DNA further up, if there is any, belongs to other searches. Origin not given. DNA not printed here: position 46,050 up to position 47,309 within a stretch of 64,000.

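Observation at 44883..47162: Beta-propeller fused to a di-haem cytochrome c peroxidase/MauG-like domain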

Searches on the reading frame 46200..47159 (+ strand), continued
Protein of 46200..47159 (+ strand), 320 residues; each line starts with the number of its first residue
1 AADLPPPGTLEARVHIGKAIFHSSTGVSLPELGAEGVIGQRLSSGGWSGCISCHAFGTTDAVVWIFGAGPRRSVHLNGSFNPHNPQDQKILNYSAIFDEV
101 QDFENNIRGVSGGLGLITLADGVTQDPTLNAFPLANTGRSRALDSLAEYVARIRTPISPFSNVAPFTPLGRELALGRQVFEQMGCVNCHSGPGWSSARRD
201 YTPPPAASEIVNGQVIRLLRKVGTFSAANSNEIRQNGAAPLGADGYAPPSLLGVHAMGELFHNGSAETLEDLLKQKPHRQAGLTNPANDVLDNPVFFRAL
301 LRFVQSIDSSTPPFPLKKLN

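Call 58: search_protein_families(library=ncbifam, proteins=[P0121, P0123, P0125, P0145], max_evalue=0.00001)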
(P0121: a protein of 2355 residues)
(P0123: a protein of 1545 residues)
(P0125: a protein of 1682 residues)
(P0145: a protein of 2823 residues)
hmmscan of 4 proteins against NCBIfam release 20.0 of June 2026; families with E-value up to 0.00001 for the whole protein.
P0121 (2355 aa): 14 families
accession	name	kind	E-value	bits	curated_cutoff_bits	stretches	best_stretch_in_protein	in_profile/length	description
TIGR03866.1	PQQ_ABC_repeats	subfamily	7.1e-48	163.3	287.3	3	22-167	45-184/310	PQQ-dependent catabolism-associated beta-propeller protein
TIGR02276.1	beta_rpt_yvtn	repeat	1.7e-44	149.5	27.85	1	72-112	2-41/42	beta-propeller repeat protein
NF052340.1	hydrazine_beta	equivalog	6.6e-40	137.3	560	2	63-167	34-134/372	hydrazine synthase subunit beta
NF052460.1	L-NosZ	equivalog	4.4e-33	114.5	700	1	23-162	137-270/480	clade III lactonase-type nitrous-oxide reductase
NF052342.1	hydrazine_BC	exception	2.1e-27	95.6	1250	2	22-166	43-184/690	hydrazine synthase subunit beta-gamma fusion subunit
NF052280.1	7_blade_YncE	equivalog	1.2e-17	63.7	400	0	38-126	234-320/338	7-bladed beta-propeller protein YncE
TIGR04039.1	MXAN_0977_Heme2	hypoth_equivalog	6.8e-17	61.5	362.85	0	1407-1522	173-277/336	MbnH family di-heme enzyme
NF008258.1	PRK11028.1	equivalog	3e-16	59.5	370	0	14-157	125-282/330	6-phosphogluconolactonase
NF050136.1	PGL_lacton_Staph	exception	7.5e-13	48.2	500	0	18-146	143-281/341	6-phosphogluconolactonase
NF040606.1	CytoC_perox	subfamily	6.4e-09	35.5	150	0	2247-2282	426-461/524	di-heme-cytochrome C peroxidase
NF051462.1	RoxC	equivalog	5.4e-07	28.1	900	0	2245-2278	651-684/812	putative rubber dioxygenase RoxC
TIGR03907.1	QH_beta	equivalog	8.1e-07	28.5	223.2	0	78-168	5-99/338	quinohemoprotein amine dehydrogenase subunit beta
NF011054.0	PRK14486.1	equivalog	2.6e-06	27.2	447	0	1396-1425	205-233/294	putative bifunctional cbb3-type cytochrome c oxidase subunit II/cytochrome c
NF038117.1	choice_anch_I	subfamily_domain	5.2e-06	25.6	300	0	24-123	5-113/458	choice-of-anchor I family protein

P0123 (1545 aa): 11 families
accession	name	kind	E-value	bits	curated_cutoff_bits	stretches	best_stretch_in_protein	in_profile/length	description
TIGR02276.1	beta_rpt_yvtn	repeat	2e-41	139.7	27.85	3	859-899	1-41/42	beta-propeller repeat protein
TIGR03866.1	PQQ_ABC_repeats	subfamily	3.9e-33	114.9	287.3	2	770-903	5-136/310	PQQ-dependent catabolism-associated beta-propeller protein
NF052340.1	hydrazine_beta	equivalog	4.1e-29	101.8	560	2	5-123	31-150/372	hydrazine synthase subunit beta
NF052342.1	hydrazine_BC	exception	1.5e-23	82.9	1250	1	5-193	37-228/690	hydrazine synthase subunit beta-gamma fusion subunit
NF052280.1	7_blade_YncE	equivalog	3.2e-16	59.1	400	1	10-109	221-316/338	7-bladed beta-propeller protein YncE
NF052460.1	L-NosZ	equivalog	3.5e-16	58.8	700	0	10-123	92-205/480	clade III lactonase-type nitrous-oxide reductase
TIGR04039.1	MXAN_0977_Heme2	hypoth_equivalog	2e-13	50.1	362.85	1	1340-1497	175-327/336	MbnH family di-heme enzyme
NF051462.1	RoxC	equivalog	5.2e-08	31.5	900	0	1417-1460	649-692/812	putative rubber dioxygenase RoxC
NF040606.1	CytoC_perox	subfamily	8.3e-08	31.9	150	0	1421-1455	426-460/524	di-heme-cytochrome C peroxidase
NF052341.1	hydrazine_gamma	equivalog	9.9e-08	31.3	625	0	1293-1462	150-322/339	hydrazine synthase subunit gamma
TIGR03791.1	TTQ_mauG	equivalog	1.9e-07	30.6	443.85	0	1420-1502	213-289/291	tryptophan tryptophylquinone biosynthesis enzyme MauG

P0125 (1682 aa): 13 families
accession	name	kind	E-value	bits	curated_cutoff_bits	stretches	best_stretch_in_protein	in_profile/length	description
TIGR02276.1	beta_rpt_yvtn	repeat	5.2e-40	135.2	27.85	1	44-80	5-41/42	beta-propeller repeat protein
TIGR03866.1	PQQ_ABC_repeats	subfamily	1.6e-39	135.8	287.3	2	37-162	5-123/310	PQQ-dependent catabolism-associated beta-propeller protein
NF052340.1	hydrazine_beta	equivalog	1.7e-29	103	560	2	36-103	38-105/372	hydrazine synthase subunit beta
NF052342.1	hydrazine_BC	exception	1.6e-23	82.7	1250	2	832-950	88-196/690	hydrazine synthase subunit beta-gamma fusion subunit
NF052280.1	7_blade_YncE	equivalog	1e-19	70.6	400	0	907-987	66-144/338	7-bladed beta-propeller protein YncE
NF052460.1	L-NosZ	equivalog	2.5e-17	62.5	700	0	40-159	141-253/480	clade III lactonase-type nitrous-oxide reductase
NF048007.1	MmpL3Stblzr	equivalog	2.4e-16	59.9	600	2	797-958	21-176/366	MmpL3/TtfA transport complex stabilizer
NF050136.1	PGL_lacton_Staph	exception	1.4e-11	44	500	0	860-949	182-273/341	6-phosphogluconolactonase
NF040606.1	CytoC_perox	subfamily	2.6e-10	40.1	150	0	578-786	242-460/524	di-heme-cytochrome C peroxidase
NF038117.1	choice_anch_I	subfamily_domain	2.7e-09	36.4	300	0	835-961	9-140/458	choice-of-anchor I family protein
TIGR04039.1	MXAN_0977_Heme2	hypoth_equivalog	6.4e-08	32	362.85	0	1268-1285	22-39/336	MbnH family di-heme enzyme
TIGR03907.1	QH_beta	equivalog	6.6e-07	28.8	223.2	0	847-934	11-99/338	quinohemoprotein amine dehydrogenase subunit beta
NF008258.1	PRK11028.1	equivalog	6.8e-07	28.7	370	0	839-951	5-116/330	6-phosphogluconolactonase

P0145 (2823 aa): 7 families
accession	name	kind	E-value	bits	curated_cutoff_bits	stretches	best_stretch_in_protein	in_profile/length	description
TIGR02276.1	beta_rpt_yvtn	repeat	3.2e-21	75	27.85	1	1022-1063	1-42/42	beta-propeller repeat protein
NF052340.1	hydrazine_beta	equivalog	2.8e-19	69.4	560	1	973-1116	37-176/372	hydrazine synthase subunit beta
NF052342.1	hydrazine_BC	exception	6.1e-19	67.7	1250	1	973-1116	43-182/690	hydrazine synthase subunit beta-gamma fusion subunit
TIGR03866.1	PQQ_ABC_repeats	subfamily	1.8e-18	66.6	287.3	1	961-1083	33-153/310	PQQ-dependent catabolism-associated beta-propeller protein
NF052460.1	L-NosZ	equivalog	9.6e-15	54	700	1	973-1086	91-247/480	clade III lactonase-type nitrous-oxide reductase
NF052280.1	7_blade_YncE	equivalog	1e-07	31.1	400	1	1025-1072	269-316/338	7-bladed beta-propeller protein YncE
NF035926.1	scyF_NHL_VPEP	equivalog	1.5e-07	30.9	350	0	2648-2684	194-230/376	scytonemin biosynthesis PEP-CTERM protein ScyF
